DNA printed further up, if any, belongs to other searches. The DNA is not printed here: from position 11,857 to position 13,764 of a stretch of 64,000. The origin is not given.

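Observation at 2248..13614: Reductive malate->fumarate->succinate genes fused in one operon with an HdrABC/FlxABCD-type module: candidate soluble electron-bifurcating fumarate reductase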

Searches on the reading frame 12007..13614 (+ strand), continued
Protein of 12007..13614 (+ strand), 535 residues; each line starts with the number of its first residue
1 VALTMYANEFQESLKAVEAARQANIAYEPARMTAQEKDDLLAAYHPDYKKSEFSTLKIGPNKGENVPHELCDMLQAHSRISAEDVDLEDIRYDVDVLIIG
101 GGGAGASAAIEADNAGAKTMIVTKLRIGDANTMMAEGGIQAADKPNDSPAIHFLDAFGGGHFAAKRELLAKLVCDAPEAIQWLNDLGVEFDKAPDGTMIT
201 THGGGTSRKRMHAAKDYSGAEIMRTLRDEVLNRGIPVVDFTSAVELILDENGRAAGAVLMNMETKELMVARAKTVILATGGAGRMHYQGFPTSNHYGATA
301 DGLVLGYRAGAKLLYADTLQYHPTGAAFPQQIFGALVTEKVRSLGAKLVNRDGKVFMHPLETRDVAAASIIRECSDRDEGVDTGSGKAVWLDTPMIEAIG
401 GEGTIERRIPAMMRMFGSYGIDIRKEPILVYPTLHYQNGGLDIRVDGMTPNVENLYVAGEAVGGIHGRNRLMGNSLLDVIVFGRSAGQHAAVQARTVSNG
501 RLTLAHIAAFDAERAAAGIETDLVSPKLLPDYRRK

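Call 36: find_encoding_contigs(protein=P0382, flank=10000, max_places=2)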
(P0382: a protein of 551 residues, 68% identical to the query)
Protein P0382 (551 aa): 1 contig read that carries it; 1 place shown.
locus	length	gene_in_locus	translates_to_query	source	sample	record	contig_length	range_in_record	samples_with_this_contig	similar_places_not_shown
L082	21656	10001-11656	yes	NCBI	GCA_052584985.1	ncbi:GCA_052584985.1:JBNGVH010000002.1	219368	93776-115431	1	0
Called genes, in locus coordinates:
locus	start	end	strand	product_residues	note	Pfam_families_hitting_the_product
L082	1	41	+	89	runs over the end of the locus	PF14697:Fer4_21 (faint), PF17179:Fer4_22 (faint), PF13183:Fer4_8 (faint), PF25160:LdpA_Fe-S-bd (weak), PF00037:Fer4 (weak), PF12837:Fer4_6 (weak), PF13237:Fer4_10 (weak), PF12838:Fer4_7, +3 more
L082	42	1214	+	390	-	PF01855:POR_N, PF02780:Transketolase_C (weak), PF17147:PFOR_II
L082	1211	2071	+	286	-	PF02775:TPP_enzyme_C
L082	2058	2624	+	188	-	PF01558:POR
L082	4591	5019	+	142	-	PF02662:FlpD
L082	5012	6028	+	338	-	PF01058:Oxidored_q6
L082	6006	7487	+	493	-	PF27537:HoxH, PF00374:NiFeSe_Hases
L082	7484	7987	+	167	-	PF01750:HycI (weak)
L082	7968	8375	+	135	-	PF13237:Fer4_10 (weak), PF13183:Fer4_8, PF13187:Fer4_9, PF13534:Fer4_17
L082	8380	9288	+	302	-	PF02754:CCG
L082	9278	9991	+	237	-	PF13510:Fer2_4 (weak), PF00111:Fer2 (weak), PF13183:Fer4_8 (faint), PF13534:Fer4_17 (faint), PF00037:Fer4 (faint), PF13237:Fer4_10, PF12838:Fer4_7, PF13187:Fer4_9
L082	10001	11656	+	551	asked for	PF00890:FAD_binding_2, PF03486:HI0933_like (faint), PF07992:Pyr_redox_2 (faint)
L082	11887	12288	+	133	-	-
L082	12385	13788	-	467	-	PF00890:FAD_binding_2 (faint), PF00996:GDI, PF01266:DAO (weak), PF01593:Amino_oxidase, PF03486:HI0933_like (faint), PF07992:Pyr_redox_2 (faint), PF13450:NAD_binding_8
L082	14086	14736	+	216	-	PF21033:RMD1-3 (faint), PF00515:TPR_1 (faint), PF07719:TPR_2 (faint), PF23914:TPR_CcmH_CycH (faint), PF13174:TPR_6 (faint), PF13176:TPR_7 (faint), PF13432:TPR_16 (weak), PF13431:TPR_17 (weak), +4 more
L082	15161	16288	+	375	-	-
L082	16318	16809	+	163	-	PF08220:HTH_DeoR (faint), PF08279:HTH_11 (faint), PF09012:FeoC (faint), PF09756:DDRGK (faint), PF19187:HTH_PafC (faint)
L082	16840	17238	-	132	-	PF12797:Fer4_2 (faint), PF12837:Fer4_6 (weak), PF13237:Fer4_10 (weak), PF00037:Fer4 (weak), PF13484:Fer4_16 (faint), PF14697:Fer4_21, PF12838:Fer4_7, PF13187:Fer4_9 (weak)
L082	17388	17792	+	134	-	PF22636:FlK, PF03061:4HBT (weak)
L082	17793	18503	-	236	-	-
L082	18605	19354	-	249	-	PF04016:DUF364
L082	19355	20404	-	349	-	PF13555:AAA_29 (weak), PF00005:ABC_tran, PF13304:AAA_21 (weak)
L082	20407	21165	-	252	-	PF00528:BPD_transp_1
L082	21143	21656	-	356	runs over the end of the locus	PF13379:NMT1_2, PF09084:NMT1, PF12974:Phosphonate-bd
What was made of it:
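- Closest known: MvhADG-HdrABC of methanogens. Different: Some archaeal relatives of this FrdBA do use MvhAG (L082, call 36).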

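Call 39: find_encoding_contigs(protein=P0313, flank=10000, max_places=2)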
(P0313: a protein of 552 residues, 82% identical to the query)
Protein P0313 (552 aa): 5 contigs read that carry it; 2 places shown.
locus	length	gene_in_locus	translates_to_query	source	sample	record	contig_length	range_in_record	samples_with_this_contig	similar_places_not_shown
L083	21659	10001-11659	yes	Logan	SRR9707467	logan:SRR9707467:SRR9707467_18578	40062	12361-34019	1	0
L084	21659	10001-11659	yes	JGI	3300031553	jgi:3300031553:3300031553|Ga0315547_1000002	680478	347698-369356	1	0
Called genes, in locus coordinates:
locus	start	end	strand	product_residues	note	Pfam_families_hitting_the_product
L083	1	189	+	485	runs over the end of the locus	PF01368:DHH, PF21763:DHH_CID, PF02272:DHHA1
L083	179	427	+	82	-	PF09341:Pcc1 (weak)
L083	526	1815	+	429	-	PF02403:Seryl_tRNA_N, PF00587:tRNA-synt_2b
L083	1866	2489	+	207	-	PF01015:Ribosomal_S3Ae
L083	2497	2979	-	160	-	PF01558:POR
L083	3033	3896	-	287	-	PF02775:TPP_enzyme_C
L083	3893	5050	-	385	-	PF01855:POR_N, PF02780:Transketolase_C (weak), PF17147:PFOR_II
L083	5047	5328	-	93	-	PF14697:Fer4_21 (weak), PF25160:LdpA_Fe-S-bd (weak), PF00037:Fer4, PF13237:Fer4_10, PF12838:Fer4_7, PF13187:Fer4_9, PF00037:Fer4 (weak), PF12837:Fer4_6 (weak), +5 more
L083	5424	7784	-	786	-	PF01266:DAO (weak), PF12831:FAD_oxidored, PF13450:NAD_binding_8 (weak), PF13187:Fer4_9 (weak), PF00037:Fer4 (weak), PF12838:Fer4_7, PF13237:Fer4_10, PF02662:FlpD, +10 more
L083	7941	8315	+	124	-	PF13237:Fer4_10 (weak), PF13183:Fer4_8, PF13187:Fer4_9, PF13534:Fer4_17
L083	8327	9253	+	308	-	PF02754:CCG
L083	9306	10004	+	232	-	PF13510:Fer2_4 (weak), PF13183:Fer4_8 (faint), PF13534:Fer4_17 (faint), PF00037:Fer4 (faint), PF12838:Fer4_7, PF13187:Fer4_9, PF13237:Fer4_10 (weak)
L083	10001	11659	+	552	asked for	PF00890:FAD_binding_2, PF01134:GIDA (faint), PF01266:DAO (faint), PF03486:HI0933_like, PF07992:Pyr_redox_2 (faint)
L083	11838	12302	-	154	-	PF00258:Flavodoxin_1, PF12724:Flavodoxin_5, PF03358:FMN_red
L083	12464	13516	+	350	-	PF01113:DapB_N, PF01408:GFO_IDH_MocA (faint), PF19328:DAP_DH_C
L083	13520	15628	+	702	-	PF05378:Hydant_A_N, PF01968:Hydantoinase_A, PF19278:Hydant_A_C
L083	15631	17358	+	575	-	PF02538:Hydantoinase_B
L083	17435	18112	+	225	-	PF01865:PhoU_div, PF01895:PhoU (faint)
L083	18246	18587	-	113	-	-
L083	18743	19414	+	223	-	PF01791:DeoC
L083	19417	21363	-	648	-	PF03485:Arg_tRNA_synt_N, PF00750:tRNA-synt_1d, PF05746:DALR_1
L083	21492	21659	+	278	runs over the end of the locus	PF00850:Hist_deacetyl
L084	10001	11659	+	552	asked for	PF00890:FAD_binding_2, PF01134:GIDA (faint), PF01266:DAO (faint), PF03486:HI0933_like, PF07992:Pyr_redox_2 (faint)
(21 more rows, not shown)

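Call 40: find_encoding_contigs(protein=P0340, flank=10000, max_places=2)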
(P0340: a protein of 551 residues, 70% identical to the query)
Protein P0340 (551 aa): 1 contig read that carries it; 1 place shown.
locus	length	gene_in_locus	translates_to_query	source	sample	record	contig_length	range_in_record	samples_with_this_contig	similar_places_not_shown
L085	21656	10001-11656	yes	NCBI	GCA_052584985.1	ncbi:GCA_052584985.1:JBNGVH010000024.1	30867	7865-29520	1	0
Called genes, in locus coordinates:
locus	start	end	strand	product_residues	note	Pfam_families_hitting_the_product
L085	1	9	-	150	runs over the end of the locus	-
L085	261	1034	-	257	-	-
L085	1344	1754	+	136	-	PF13183:Fer4_8, PF13237:Fer4_10 (faint), PF13187:Fer4_9 (weak), PF13534:Fer4_17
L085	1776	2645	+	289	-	PF02754:CCG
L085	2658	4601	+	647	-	PF07992:Pyr_redox_2 (weak), PF00890:FAD_binding_2, PF01266:DAO (weak), PF12831:FAD_oxidored, PF13450:NAD_binding_8 (weak), PF13187:Fer4_9 (weak), PF12838:Fer4_7, PF14697:Fer4_21, +6 more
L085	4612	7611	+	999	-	PF12838:Fer4_7, PF13183:Fer4_8, PF13187:Fer4_9, PF13534:Fer4_17, PF07992:Pyr_redox_2, PF07992:Pyr_redox_2, PF12838:Fer4_7, PF13237:Fer4_10, +14 more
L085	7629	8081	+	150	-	PF02662:FlpD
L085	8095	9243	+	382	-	PF04432:FrhB_FdhB_C, PF12797:Fer4_2 (faint), PF12838:Fer4_7 (faint), PF13237:Fer4_10 (faint), PF13183:Fer4_8, PF00037:Fer4 (weak)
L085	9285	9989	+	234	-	PF13510:Fer2_4 (weak), PF13183:Fer4_8 (faint), PF13534:Fer4_17 (faint), PF00037:Fer4 (faint), PF13237:Fer4_10 (weak), PF12838:Fer4_7, PF13187:Fer4_9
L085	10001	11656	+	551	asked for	PF00890:FAD_binding_2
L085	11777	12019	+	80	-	-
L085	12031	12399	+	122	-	-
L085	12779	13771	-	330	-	PF24698:DUF7662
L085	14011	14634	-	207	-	-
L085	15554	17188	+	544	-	PF00082:Peptidase_S8, PF02369:Big_1 (weak)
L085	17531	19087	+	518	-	PF13517:FG-GAP_3 (faint), PF15907:Itfg2 (faint), PF01839:FG-GAP (faint), PF13570:Beta-prop_ACSF4 (faint)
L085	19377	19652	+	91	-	-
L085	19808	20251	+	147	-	PF01878:EVE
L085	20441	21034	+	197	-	-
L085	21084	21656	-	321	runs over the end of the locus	PF01555:N6_N4_Mtase, PF01170:UPF0020 (faint), PF08241:Methyltransf_11 (faint), PF01555:N6_N4_Mtase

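Call 42: find_homologous_proteins(query=P0129, max_evalue=1e-30)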
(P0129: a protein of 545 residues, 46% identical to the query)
Query P0129 (545 aa): 8000 proteins with E <= 1e-30 among 8000 candidates; the best 120 are listed.
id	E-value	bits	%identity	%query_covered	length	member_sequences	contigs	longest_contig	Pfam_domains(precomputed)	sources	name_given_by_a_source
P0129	0.0e+0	1246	100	100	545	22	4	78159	PF01266.31,PF00890.31,PF07992.21,PF03486.21,PF01134.29,PF12831.14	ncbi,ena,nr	ncbi:MAG: FAD-binding protein [Gammaproteobacteria bacterium]|nr:FAD-binding protein [Gammaproteobac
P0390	0.0e+0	1061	85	100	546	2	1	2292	PF01266.31,PF00890.31,PF07992.21,PF03486.21,PF01134.29,PF12831.14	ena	-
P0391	0.0e+0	1049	84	99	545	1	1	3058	PF01266.31,PF00890.31,PF07992.21,PF03486.21,PF01134.29,PF12831.14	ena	-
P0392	0.0e+0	1045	83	100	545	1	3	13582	PF01266.31,PF00890.31,PF07992.21,PF03486.21,PF01134.29,PF12831.14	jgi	jgi:L-aspartate oxidase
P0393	0.0e+0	1038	83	99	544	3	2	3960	PF01266.31,PF00890.31,PF07992.21,PF03486.21,PF12831.14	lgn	-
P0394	0.0e+0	1036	82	100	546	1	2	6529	PF01266.31,PF00890.31,PF07992.21,PF03486.21,PF01134.29,PF12831.14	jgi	jgi:L-aspartate oxidase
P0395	0.0e+0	1026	82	100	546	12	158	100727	PF01266.31,PF00890.31,PF07992.21,PF03486.21,PF12831.14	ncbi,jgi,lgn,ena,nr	ncbi:MAG: FAD-binding protein [Gammaproteobacteria bacterium]|jgi:succinate dehydrogenase / fumarate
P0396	0.0e+0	1026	83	98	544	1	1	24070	PF01266.31,PF00890.31,PF07992.21,PF03486.21,PF12831.14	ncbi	-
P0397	0.0e+0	1025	82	99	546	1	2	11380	PF01266.31,PF00890.31,PF07992.21,PF03486.21,PF01134.29,PF12831.14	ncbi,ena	-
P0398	0.0e+0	1023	83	99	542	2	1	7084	PF01266.31,PF00890.31,PF07992.21,PF03486.21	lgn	-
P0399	0.0e+0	1018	82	100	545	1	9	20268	PF01266.31,PF00890.31,PF07992.21,PF03486.21,PF01134.29,PF12831.14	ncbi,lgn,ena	-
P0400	0.0e+0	1014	82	99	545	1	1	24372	PF01266.31,PF00890.31,PF07992.21,PF03486.21,PF12831.14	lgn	-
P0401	0.0e+0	1013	81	99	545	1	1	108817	PF01266.31,PF00890.31,PF07992.21,PF03486.21,PF01134.29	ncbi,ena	-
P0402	8.4e-296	1000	79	99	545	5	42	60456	PF01266.31,PF00890.31,PF07992.21,PF03486.21,PF01134.29,PF12831.14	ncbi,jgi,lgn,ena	-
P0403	7.6e-294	993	80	99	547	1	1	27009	PF01266.31,PF00890.31,PF07992.21,PF03486.21,PF01134.29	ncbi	-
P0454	3.4e-245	833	69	98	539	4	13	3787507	PF01266.31,PF00890.31,PF07992.21,PF03486.21,PF01134.29,PF12831.14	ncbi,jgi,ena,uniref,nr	ncbi:Aspartate oxidase [endosymbiont of Ridgeia piscesae]|jgi:succinate dehydrogenase / fumarate red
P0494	7.0e-242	822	67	99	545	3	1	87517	PF01266.31,PF00890.31,PF07992.21,PF03486.21,PF01134.29,PF12831.14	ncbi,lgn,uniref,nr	ncbi:FAD-dependent oxidoreductase [Thiorhodococcus minor]|uniref:FAD-dependent oxidoreductase n=1 Ta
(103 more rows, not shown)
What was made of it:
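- Some database sources name relatives 'L-aspartate oxidase' (call 42).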

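Call 44: find_encoding_contigs(protein=P0454, flank=10000, max_places=1)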
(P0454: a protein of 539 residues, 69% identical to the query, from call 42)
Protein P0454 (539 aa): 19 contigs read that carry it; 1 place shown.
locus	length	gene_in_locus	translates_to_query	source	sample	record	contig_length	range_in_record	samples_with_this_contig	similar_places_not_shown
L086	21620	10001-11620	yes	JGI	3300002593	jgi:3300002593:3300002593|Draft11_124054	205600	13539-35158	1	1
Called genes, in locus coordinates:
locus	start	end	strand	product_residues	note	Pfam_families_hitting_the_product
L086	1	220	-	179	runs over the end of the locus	PF04351:PilP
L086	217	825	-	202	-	PF04350:PilO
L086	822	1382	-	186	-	PF05137:PilN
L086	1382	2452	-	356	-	PF11104:PilM_2, PF06723:MreB_Mbl (faint), PF14450:FtsA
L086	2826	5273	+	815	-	PF00912:Transgly, PF17092:PCB_OB, PF00905:Transpeptidase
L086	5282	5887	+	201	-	-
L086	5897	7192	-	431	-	PF00285:Citrate_synt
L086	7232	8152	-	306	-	PF00056:Ldh_1_N, PF02866:Ldh_1_C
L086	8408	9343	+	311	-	PF00056:Ldh_1_N, PF02866:Ldh_1_C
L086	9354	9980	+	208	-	PF13510:Fer2_4, PF13187:Fer4_9 (faint), PF13534:Fer4_17 (faint)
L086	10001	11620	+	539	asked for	PF03486:HI0933_like (weak), PF07992:Pyr_redox_2 (weak), PF00890:FAD_binding_2, PF01134:GIDA (weak), PF01266:DAO, PF12831:FAD_oxidored (weak)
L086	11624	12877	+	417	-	PF01512:Complex1_51K, PF10531:SLBB, PF22461:SLBB_2 (weak), PF10589:NADH_4Fe-4S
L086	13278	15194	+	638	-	PF01558:POR, PF01855:POR_N, PF02780:Transketolase_C (faint), PF17147:PFOR_II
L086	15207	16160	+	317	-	PF02775:TPP_enzyme_C, PF12367:PFO_beta_C (weak)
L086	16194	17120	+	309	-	-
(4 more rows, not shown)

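Call 58: find_encoding_contigs(protein=P0494, flank=10000, max_places=1)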
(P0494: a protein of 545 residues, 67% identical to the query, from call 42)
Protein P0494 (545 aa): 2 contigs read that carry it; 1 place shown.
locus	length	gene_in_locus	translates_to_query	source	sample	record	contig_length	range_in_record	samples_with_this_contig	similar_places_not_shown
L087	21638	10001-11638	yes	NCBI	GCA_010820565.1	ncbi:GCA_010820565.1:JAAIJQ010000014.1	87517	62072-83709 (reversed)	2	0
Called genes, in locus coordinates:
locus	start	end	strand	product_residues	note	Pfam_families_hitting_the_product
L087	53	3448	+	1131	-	PF13643:DUF4145 (faint), PF04851:ResIII, PF00270:DEAD (weak), PF18766:SWI2_SNF2, PF00271:Helicase_C, PF08463:EcoEI_R_C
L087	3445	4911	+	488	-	PF12161:HsdM_N (weak), PF02384:N6_Mtase, PF01170:UPF0020, PF07669:Eco57I (weak)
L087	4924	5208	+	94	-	PF10387:DUF2442 (weak)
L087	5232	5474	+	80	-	-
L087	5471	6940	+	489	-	PF01420:Methylase_S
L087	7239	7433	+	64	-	-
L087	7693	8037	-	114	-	-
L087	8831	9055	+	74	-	-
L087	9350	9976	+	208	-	PF13183:Fer4_8 (faint), PF13534:Fer4_17 (faint), PF13187:Fer4_9 (weak)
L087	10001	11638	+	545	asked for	PF00890:FAD_binding_2, PF01134:GIDA, PF01266:DAO, PF03486:HI0933_like (weak), PF07992:Pyr_redox_2 (weak), PF12831:FAD_oxidored (weak)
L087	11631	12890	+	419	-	PF01512:Complex1_51K, PF10531:SLBB (weak), PF10589:NADH_4Fe-4S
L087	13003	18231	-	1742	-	PF00270:DEAD, PF00271:Helicase_C, PF00580:UvrD-helicase, PF13245:AAA_19, PF00580:UvrD-helicase, PF13361:UvrD_C, PF13538:UvrD_C_2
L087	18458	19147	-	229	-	-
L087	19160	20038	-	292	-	PF02558:ApbA (weak), PF03446:NAD_binding_2, PF03807:F420_oxidored (weak), PF14833:NAD_binding_11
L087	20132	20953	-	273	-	PF08501:Shikimate_dh_N, PF01488:Shikimate_DH, PF18317:SDH_C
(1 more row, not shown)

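Call 59: find_encoding_contigs(protein=P0129, flank=10000, max_places=1)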
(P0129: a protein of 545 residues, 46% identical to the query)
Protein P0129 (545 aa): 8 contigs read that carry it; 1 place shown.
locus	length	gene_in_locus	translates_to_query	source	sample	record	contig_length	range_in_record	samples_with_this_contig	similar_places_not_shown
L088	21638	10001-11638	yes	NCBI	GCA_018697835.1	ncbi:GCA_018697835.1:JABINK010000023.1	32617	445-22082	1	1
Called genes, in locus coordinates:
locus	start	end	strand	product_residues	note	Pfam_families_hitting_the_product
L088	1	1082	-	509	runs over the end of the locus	?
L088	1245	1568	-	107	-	PF13442:Cytochrome_CBB3, PF00034:Cytochrom_C (weak)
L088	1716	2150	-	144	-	PF02635:DsrE (weak)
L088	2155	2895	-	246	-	-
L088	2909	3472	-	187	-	PF04542:Sigma70_r2, PF08281:Sigma70_r4_2, PF04545:Sigma70_r4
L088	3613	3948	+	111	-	PF11743:DUF3301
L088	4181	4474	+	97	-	PF00581:Rhodanese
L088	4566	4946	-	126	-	PF02261:Asp_decarbox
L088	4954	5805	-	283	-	PF02569:Pantoate_ligase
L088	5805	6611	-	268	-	PF02548:Pantoate_transf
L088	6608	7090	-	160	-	PF01288:HPPK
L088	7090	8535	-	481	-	PF01743:PolyA_pol, PF12627:PolyA_pol_RNAbd, PF12626:PolyA_pol_arg_C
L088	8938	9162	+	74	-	-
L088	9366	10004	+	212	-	PF13510:Fer2_4 (weak), PF12838:Fer4_7 (faint), PF13183:Fer4_8 (faint), PF13534:Fer4_17 (faint), PF13746:Fer4_18 (faint), PF13187:Fer4_9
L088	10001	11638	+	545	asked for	PF00890:FAD_binding_2, PF01134:GIDA (faint), PF01266:DAO, PF03486:HI0933_like (weak), PF07992:Pyr_redox_2 (faint), PF12831:FAD_oxidored (faint)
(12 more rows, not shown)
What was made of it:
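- Closest known: tfrAB-flxABCD-hdrABC. Different: The gammaproteobacterial FrdA-like loci I sampled (46% identity) instead showed FrdB-FrdA-NuoF-like units (calls 44, 58, 59).
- The gammaproteobacterial FrdBA clade pairs with a NuoF-like subunit alone (calls 44, 58, 59).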

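Call 69: predict_structure(alignment_id=A2)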
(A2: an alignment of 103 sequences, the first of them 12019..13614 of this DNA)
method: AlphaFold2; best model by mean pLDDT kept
length: 531 residues; sequences in the alignment: 103
mean_pLDDT: 91.9   pTM: 0.92
mean pLDDT of the five models: 91.9, 91.0, 89.1, 88.1, 88.0
residues with pLDDT >= 90: 400; 70-90: 112; 50-70: 14; < 50: 5
segments of 3 or more residues with pLDDT < 50: 527-531
pLDDT, mean of each block of 10 residues (from residue 1): 87 97 94 95 90 97 94 96 98 96 98 97 79 84 95 94 97 95 90 89 91 80 96 96 98 96 97 89 77 84 97 88 87 86 97 93 95 94 94 95 89 92 92 89 97 92 90 93 98 96 97 96 66 33
secondary structure, 60 per line:
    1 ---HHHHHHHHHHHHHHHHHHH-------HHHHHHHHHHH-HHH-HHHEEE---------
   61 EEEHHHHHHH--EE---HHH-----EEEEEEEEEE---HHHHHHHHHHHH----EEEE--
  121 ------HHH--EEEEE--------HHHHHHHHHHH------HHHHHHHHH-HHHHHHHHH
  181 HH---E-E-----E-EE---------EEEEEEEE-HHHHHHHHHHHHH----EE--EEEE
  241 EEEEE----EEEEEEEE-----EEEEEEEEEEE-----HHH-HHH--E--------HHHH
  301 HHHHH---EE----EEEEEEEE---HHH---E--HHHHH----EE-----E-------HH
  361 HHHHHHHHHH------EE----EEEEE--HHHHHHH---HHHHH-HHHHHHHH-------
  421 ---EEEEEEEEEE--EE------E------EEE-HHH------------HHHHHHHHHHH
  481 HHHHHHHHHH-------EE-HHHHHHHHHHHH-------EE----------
elements in order: H4-22 H30-40 E49-51 E61-63 H64-70 E86-95 H99-110 E115-118 E132-136 H145-155 H162-170 H172-182 E207-214 H216-228 E237-245 E250-257 E263-273 H297-305 E315-322 H335-339 H359-370 E383-387 H390-396 H400-404 H406-413 E424-433 E451-453 H470-490 H501-512
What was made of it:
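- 12019..13614 (+): FrdA/TfrA-related flavoprotein: non-covalent FAD (Asn127), N-terminal extension, no C-terminal domain; fumarate reduction site. Call 69: AlphaFold2 pLDDT 91.9.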
